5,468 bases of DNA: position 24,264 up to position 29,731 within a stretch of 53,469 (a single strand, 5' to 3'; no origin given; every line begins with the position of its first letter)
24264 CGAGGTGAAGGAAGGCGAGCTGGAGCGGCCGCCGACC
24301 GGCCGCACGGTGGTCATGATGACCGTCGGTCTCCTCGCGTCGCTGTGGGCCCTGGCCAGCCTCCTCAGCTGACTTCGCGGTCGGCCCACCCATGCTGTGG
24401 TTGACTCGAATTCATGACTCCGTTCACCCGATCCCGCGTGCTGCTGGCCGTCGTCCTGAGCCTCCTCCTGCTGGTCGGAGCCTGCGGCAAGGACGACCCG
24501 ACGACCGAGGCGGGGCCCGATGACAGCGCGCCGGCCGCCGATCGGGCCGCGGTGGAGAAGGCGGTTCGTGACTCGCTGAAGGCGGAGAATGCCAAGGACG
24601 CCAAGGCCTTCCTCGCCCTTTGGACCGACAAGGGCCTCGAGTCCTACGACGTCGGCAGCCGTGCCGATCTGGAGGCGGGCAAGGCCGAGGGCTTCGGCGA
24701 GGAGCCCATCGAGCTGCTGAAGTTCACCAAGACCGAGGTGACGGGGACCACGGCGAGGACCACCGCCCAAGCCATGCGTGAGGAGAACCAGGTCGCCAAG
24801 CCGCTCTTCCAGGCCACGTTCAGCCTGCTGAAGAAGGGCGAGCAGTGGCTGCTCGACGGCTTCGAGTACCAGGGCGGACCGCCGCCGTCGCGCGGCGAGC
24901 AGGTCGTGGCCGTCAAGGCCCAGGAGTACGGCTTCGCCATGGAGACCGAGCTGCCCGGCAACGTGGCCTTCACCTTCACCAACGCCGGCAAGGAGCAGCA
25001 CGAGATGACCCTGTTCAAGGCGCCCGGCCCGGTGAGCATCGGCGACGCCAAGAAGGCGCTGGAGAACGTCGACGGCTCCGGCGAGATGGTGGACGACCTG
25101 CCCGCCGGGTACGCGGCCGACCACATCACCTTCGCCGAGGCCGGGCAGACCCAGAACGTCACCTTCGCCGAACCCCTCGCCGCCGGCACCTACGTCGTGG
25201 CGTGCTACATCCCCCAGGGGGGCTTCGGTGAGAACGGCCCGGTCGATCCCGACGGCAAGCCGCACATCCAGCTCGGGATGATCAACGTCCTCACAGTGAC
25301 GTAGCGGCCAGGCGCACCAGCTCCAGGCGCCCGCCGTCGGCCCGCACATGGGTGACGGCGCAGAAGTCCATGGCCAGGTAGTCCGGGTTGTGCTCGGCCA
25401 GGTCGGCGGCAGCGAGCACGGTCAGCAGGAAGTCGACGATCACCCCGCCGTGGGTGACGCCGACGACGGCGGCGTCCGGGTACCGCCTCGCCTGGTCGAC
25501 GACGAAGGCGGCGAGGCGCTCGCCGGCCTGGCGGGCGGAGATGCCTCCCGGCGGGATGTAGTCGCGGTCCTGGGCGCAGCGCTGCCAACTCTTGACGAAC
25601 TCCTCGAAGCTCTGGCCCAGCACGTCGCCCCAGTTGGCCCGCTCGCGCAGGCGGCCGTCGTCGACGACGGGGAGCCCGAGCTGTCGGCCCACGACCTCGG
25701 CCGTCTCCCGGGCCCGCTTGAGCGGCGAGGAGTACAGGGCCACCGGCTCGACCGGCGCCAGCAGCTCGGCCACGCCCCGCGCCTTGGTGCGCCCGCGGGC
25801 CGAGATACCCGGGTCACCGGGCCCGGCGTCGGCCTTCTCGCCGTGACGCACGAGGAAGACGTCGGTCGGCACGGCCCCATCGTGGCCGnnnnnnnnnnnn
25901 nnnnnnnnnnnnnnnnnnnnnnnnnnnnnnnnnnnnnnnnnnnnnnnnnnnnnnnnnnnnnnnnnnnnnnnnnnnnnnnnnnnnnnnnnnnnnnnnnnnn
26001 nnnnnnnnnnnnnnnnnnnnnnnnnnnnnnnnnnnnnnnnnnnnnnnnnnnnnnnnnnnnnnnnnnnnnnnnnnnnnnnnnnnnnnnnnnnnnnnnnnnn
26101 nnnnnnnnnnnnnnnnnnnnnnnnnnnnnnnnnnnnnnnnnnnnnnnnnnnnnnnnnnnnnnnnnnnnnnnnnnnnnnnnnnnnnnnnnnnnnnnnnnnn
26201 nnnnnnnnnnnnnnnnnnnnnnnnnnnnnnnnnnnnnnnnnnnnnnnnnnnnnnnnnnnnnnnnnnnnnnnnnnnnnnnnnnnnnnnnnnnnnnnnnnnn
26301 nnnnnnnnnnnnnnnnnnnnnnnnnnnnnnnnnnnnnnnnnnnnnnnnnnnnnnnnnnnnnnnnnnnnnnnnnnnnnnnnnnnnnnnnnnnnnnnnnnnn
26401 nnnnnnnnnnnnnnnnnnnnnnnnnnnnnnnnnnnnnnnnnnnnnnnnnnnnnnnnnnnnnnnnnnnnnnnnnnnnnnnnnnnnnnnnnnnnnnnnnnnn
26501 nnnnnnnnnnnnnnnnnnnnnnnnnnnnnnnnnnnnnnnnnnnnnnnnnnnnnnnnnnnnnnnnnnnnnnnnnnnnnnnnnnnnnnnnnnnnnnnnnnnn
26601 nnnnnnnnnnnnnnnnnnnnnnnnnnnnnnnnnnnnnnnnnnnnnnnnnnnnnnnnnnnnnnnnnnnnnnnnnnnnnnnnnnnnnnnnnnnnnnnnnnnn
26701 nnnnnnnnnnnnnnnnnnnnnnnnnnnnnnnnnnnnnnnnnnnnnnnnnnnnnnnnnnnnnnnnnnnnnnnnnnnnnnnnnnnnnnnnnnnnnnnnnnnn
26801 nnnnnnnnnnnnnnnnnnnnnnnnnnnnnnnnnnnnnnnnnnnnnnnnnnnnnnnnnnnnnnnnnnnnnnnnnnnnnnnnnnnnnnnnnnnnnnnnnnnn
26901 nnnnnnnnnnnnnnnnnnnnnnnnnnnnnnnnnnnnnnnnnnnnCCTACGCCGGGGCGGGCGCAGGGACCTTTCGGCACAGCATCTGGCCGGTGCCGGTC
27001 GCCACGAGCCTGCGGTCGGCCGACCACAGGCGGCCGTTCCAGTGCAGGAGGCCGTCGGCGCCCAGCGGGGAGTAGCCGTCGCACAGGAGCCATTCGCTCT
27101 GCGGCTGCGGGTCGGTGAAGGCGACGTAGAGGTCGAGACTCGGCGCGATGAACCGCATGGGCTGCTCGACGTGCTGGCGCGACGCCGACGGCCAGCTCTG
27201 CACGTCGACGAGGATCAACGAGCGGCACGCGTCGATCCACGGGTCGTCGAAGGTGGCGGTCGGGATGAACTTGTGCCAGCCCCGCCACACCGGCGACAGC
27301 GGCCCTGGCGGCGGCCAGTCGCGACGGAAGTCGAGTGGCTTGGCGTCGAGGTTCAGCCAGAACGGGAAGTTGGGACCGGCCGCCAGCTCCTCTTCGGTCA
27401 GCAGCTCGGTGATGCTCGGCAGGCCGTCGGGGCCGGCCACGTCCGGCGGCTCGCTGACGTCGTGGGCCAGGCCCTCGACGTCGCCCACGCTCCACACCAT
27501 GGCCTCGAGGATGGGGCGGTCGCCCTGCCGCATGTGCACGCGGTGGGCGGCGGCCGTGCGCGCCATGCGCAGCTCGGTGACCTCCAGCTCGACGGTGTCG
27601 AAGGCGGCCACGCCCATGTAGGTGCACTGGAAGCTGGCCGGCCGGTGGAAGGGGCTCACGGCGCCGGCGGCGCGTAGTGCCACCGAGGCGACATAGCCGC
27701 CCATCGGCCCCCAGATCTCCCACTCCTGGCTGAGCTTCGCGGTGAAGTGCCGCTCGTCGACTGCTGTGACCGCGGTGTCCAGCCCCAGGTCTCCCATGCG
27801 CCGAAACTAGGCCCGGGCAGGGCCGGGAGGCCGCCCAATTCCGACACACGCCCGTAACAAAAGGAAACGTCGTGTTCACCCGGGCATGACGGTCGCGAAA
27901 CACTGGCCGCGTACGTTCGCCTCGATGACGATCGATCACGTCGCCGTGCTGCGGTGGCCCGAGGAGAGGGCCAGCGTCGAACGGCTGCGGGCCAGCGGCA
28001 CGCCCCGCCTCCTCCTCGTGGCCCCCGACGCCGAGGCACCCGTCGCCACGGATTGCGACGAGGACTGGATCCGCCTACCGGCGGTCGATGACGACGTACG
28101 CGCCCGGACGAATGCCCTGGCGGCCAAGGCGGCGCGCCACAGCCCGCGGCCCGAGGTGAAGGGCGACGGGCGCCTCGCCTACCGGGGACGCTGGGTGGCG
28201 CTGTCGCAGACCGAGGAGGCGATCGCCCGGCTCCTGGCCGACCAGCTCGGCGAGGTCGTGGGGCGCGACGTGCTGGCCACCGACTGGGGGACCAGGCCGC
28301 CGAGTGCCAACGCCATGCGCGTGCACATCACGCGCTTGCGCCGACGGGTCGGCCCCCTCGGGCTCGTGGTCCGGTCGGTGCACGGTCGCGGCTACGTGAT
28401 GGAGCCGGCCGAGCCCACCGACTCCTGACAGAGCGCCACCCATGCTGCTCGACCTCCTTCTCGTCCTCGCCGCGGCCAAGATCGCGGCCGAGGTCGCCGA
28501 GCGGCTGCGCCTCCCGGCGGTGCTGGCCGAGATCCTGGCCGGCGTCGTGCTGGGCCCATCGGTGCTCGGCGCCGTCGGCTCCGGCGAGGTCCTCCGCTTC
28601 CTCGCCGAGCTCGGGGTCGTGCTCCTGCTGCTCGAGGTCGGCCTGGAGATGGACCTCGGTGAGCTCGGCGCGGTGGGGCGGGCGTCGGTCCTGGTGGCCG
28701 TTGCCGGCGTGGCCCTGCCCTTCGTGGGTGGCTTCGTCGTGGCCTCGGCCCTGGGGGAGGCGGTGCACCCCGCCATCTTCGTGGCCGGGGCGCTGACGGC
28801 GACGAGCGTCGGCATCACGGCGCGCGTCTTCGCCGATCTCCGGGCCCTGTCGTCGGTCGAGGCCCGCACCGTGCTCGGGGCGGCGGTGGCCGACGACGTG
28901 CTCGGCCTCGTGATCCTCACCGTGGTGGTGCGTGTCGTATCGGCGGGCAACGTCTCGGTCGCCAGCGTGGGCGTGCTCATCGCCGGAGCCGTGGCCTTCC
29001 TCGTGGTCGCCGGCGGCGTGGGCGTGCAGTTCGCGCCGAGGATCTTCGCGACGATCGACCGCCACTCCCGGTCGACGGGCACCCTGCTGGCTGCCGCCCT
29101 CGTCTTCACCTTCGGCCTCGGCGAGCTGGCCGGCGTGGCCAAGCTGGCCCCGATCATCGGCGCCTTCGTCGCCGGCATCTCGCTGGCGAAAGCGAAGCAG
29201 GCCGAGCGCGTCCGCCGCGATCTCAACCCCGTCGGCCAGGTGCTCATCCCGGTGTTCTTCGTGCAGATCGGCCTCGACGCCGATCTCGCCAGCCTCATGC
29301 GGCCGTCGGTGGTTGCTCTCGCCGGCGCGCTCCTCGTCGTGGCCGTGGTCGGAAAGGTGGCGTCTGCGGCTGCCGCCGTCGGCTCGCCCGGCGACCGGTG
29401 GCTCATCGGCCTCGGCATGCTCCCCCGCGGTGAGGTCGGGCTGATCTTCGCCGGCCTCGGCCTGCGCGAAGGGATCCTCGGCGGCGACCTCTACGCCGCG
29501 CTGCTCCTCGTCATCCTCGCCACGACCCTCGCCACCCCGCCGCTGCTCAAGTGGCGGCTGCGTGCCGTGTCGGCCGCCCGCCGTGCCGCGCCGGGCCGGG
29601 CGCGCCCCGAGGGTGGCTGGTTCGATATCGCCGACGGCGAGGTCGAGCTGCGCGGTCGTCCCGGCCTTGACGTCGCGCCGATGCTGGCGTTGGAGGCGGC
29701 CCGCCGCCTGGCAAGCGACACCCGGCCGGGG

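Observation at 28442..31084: Kef-type cation/proton antiporter fused to a catalytically dead GlnD-like sensor (two ACT domains), sitting where glnK-glnD normally accompany amt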

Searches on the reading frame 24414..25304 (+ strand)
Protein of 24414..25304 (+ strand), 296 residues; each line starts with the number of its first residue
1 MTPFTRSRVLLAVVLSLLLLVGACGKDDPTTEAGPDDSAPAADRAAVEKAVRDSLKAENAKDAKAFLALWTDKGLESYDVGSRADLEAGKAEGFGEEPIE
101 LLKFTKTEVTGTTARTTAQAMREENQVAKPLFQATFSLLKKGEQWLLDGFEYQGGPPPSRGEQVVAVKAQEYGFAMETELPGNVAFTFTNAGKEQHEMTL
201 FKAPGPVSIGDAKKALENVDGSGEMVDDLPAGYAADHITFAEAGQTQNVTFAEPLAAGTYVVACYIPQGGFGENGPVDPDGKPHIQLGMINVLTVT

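Call 8: search_protein_families(library=pfam, proteins=[window:24414-25304:+], max_evalue=0.001)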
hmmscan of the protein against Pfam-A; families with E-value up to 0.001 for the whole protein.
window:24414-25304:+ (296 aa): 0 families

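Call 27: search_protein_families(library=ncbifam, proteins=[window:24414-25304:+], max_evalue=1)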
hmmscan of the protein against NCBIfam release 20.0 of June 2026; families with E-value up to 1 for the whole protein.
window:24414-25304:+ (296 aa): 6 families
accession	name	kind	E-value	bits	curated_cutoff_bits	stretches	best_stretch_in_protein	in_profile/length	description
NF051431.1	Rv0361_Cterm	subfamily_domain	0.0017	18.6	37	1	7-146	3-137/140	Rv0361 family membrane protein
NF053532.1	lipo_SCO4651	subfamily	0.017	14.8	65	1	9-61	5-59/277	SCO4651 family lipoprotein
NF037948.1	signal_int_SinM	equivalog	0.018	14.4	250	1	14-83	5-73/387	signal integration modulator SinM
TIGR02246.1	TIGR02246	subfamily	0.04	13.9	33.95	1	43-75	2-34/128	SgcJ/EcaC family oxidoreductase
NF040526.1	SCO0930_lipo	equivalog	0.055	12.7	275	1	6-62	2-60/311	SCO0930 family lipoprotein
NF045774.1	cytochro_C551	exception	0.1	12.5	118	1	9-50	4-45/110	cytochrome c551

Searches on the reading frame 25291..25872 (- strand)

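Call 8: search_protein_families(library=pfam, proteins=[window:25291-25872:-], max_evalue=0.001)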
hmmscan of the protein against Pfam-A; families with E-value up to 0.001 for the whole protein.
window:25291-25872:- (193 aa): 1 family
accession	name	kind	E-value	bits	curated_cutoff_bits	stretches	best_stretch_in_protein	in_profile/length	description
PF00300.27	His_Phos_1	-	1.4e-33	116.6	21.7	1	5-189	1-192/194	Histidine phosphatase superfamily (branch 1)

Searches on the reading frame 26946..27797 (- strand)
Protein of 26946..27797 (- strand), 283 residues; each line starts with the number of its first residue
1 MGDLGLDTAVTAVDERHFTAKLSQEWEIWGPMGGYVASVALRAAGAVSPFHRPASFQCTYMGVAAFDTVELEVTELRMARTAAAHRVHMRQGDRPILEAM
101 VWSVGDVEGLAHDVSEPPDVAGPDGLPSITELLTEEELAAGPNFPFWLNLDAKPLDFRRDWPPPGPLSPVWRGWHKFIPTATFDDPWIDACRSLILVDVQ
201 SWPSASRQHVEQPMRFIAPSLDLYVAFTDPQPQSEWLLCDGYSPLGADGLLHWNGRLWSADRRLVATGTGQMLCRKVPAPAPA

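Call 8: search_protein_families(library=pfam, proteins=[window:26946-27797:-], max_evalue=0.001)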
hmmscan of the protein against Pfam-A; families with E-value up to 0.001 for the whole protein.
window:26946-27797:- (283 aa): 2 families
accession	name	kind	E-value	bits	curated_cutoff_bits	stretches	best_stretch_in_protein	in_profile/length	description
PF13622.12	4HBT_3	-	1.3e-13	51.4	24.3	1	24-102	3-81/83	Acyl-CoA thioesterase N-terminal domain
PF20789.3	4HBT_3C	-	5.9e-13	49.7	24.1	1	158-269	24-135/140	Acyl-CoA thioesterase C-terminal domain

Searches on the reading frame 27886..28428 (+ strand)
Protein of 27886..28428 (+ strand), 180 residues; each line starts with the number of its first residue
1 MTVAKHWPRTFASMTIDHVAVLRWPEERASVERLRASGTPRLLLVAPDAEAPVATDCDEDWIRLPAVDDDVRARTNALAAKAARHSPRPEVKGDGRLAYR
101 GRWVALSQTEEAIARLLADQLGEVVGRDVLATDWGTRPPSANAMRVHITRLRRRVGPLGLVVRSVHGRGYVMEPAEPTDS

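Call 8: search_protein_families(library=pfam, proteins=[window:27886-28428:+], max_evalue=0.001)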
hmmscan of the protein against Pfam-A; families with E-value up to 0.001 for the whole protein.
window:27886-28428:+ (180 aa): 1 family
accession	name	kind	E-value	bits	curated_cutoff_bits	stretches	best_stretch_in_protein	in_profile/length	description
PF00486.34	Trans_reg_C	-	1.7e-09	38.1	26.2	1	104-172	4-77/77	Transcriptional regulatory protein, C terminal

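Call 27: search_protein_families(library=ncbifam, proteins=[window:27886-28428:+], max_evalue=1)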
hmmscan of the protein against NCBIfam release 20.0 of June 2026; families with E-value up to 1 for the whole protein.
window:27886-28428:+ (180 aa): 17 families
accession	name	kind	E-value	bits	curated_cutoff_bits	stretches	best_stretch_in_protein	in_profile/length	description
NF005568.0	PRK07239.1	equivalog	1e-05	24.7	273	1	88-173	289-372/381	uroporphyrinogen-III synthase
NF053854.1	RespRegPhoBBctds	equivalog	3.3e-05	23.3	270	1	99-172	149-224/225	two-component system response regulator PhoB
NF007663.1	PRK10336.1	equivalog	5.4e-05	23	345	1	99-172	143-216/219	quorum sensing response regulator transcription factor QseB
NF033118.1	vanR-O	exception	7.6e-05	22.2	505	1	95-173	141-221/233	vancomycin resistance response regulator transcription factor VanR-O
NF007928.2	PRK10643.1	equivalog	9.3e-05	22.2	330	1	69-171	106-215/216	two-component system response regulator PmrA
NF008199.0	PRK10955.1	equivalog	0.00031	20.7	341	1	98-172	149-228/232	envelope stress response regulator transcription factor CpxR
NF045944.1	ResRegRpaBCyano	equivalog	0.00087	18.7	330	1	101-172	149-227/229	response regulator transcription factor RpaB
NF041733.1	resp_reg_CseB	equivalog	0.00088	18.7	350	1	98-172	152-226/228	two-component system response regulator CseB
NF008567.0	PRK11517.1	equivalog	0.0023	17.3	353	1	102-172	144-218/223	response regulator transcription factor HprR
TIGR02933.1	nifM_nitrog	equivalog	0.0044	16.9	168.2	1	63-128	144-209/256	nitrogen fixation protein NifM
TIGR01387.1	cztR_silR_copR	subfamily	0.0075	15.9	279.2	1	98-172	139-218/218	heavy metal response regulator transcription factor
NF000404.1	vanR-D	exception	0.054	13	500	1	101-173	154-231/232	vancomycin resistance response regulator transcription factor VanR-D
NF007982.1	PRK10710.1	equivalog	0.066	12.8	380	1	97-174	147-229/235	envelope stress response regulator BaeR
NF051850.1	RespRegRprY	equivalog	0.081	12.3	370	1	97-171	148-225/234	response regulator transcription factor RprY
NF033117.2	vanR_ACDEGLN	exception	0.082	12.5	350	1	98-172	146-225/226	VanR-ABDEGLN family response regulator transcription factor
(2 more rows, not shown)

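Call 60: search_solved_structures(query=window:27886-28425:+, max_evalue=0.01)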
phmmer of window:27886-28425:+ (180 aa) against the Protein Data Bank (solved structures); distinct sequences matched with E-value up to 0.01: 11.
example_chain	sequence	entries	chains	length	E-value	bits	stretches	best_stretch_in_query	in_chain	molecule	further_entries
7lz9_A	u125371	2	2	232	4.8e-08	36.4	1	31-176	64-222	Putative two-component system response regulator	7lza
8jo2_H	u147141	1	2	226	3.8e-05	27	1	39-177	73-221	DNA-binding transcriptional regulator BasR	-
4s04_A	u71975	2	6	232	4.1e-05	26.9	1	39-177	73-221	DNA-binding transcriptional regulator BasR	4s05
4uht_A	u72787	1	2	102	9.3e-05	25.7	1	96-174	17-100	TRANSCRIPTIONAL REGULATORY PROTEIN CPXR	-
7e1d_B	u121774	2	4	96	0.00012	25.4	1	96-173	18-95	DNA-binding response regulator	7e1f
7e92_A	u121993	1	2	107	0.00014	25.1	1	96-173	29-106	DNA-binding response regulator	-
7e1b_A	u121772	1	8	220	0.00028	24.2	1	96-173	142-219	DNA-binding response regulator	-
5dcm_B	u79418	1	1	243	0.00057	23.1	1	94-174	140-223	PhoB family transcriptional regulator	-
5dcl_A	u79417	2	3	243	0.00058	23.1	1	94-174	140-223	PhoB family transcriptional regulator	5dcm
2m87_A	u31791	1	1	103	0.00067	22.9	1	96-172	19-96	Transcriptional regulatory protein basR/pmrA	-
3q9v_A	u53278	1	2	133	0.0014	21.9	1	97-172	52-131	DNA-binding response regulator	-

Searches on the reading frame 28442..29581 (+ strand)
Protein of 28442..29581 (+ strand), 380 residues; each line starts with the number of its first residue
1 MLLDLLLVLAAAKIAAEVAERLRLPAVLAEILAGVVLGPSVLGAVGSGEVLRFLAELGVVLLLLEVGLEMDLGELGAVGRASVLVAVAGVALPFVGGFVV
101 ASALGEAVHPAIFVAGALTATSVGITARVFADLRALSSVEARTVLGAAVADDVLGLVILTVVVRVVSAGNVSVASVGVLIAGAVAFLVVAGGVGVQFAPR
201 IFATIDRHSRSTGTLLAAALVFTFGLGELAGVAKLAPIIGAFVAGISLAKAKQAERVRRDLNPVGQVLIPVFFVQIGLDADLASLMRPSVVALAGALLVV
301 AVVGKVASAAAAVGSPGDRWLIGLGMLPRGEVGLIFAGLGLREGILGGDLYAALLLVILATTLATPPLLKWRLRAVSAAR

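Call 41: search_solved_structures(query=window:28442-29581:+, max_evalue=0.001, show_alignments=2)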
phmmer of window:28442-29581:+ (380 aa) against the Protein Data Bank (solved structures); distinct sequences matched with E-value up to 0.001: 5.
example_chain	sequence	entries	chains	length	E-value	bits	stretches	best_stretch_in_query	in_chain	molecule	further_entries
4bwz_A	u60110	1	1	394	1.5e-66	228.2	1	2-374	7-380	NA(+)/H(+) ANTIPORTER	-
5bz3_A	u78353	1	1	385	1.9e-66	227.9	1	2-373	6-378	Na(+)/H(+) antiporter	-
5bz2_A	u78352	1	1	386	2.4e-66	227.6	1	2-373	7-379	Na(+)/H(+) antiporter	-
8bxg_A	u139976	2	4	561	2.3e-15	60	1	2-369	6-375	Glutathione-regulated potassium-efflux system protein KefC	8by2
9emb_A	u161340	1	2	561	9.4e-15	58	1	2-369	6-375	Glutathione-regulated potassium-efflux system protein KefC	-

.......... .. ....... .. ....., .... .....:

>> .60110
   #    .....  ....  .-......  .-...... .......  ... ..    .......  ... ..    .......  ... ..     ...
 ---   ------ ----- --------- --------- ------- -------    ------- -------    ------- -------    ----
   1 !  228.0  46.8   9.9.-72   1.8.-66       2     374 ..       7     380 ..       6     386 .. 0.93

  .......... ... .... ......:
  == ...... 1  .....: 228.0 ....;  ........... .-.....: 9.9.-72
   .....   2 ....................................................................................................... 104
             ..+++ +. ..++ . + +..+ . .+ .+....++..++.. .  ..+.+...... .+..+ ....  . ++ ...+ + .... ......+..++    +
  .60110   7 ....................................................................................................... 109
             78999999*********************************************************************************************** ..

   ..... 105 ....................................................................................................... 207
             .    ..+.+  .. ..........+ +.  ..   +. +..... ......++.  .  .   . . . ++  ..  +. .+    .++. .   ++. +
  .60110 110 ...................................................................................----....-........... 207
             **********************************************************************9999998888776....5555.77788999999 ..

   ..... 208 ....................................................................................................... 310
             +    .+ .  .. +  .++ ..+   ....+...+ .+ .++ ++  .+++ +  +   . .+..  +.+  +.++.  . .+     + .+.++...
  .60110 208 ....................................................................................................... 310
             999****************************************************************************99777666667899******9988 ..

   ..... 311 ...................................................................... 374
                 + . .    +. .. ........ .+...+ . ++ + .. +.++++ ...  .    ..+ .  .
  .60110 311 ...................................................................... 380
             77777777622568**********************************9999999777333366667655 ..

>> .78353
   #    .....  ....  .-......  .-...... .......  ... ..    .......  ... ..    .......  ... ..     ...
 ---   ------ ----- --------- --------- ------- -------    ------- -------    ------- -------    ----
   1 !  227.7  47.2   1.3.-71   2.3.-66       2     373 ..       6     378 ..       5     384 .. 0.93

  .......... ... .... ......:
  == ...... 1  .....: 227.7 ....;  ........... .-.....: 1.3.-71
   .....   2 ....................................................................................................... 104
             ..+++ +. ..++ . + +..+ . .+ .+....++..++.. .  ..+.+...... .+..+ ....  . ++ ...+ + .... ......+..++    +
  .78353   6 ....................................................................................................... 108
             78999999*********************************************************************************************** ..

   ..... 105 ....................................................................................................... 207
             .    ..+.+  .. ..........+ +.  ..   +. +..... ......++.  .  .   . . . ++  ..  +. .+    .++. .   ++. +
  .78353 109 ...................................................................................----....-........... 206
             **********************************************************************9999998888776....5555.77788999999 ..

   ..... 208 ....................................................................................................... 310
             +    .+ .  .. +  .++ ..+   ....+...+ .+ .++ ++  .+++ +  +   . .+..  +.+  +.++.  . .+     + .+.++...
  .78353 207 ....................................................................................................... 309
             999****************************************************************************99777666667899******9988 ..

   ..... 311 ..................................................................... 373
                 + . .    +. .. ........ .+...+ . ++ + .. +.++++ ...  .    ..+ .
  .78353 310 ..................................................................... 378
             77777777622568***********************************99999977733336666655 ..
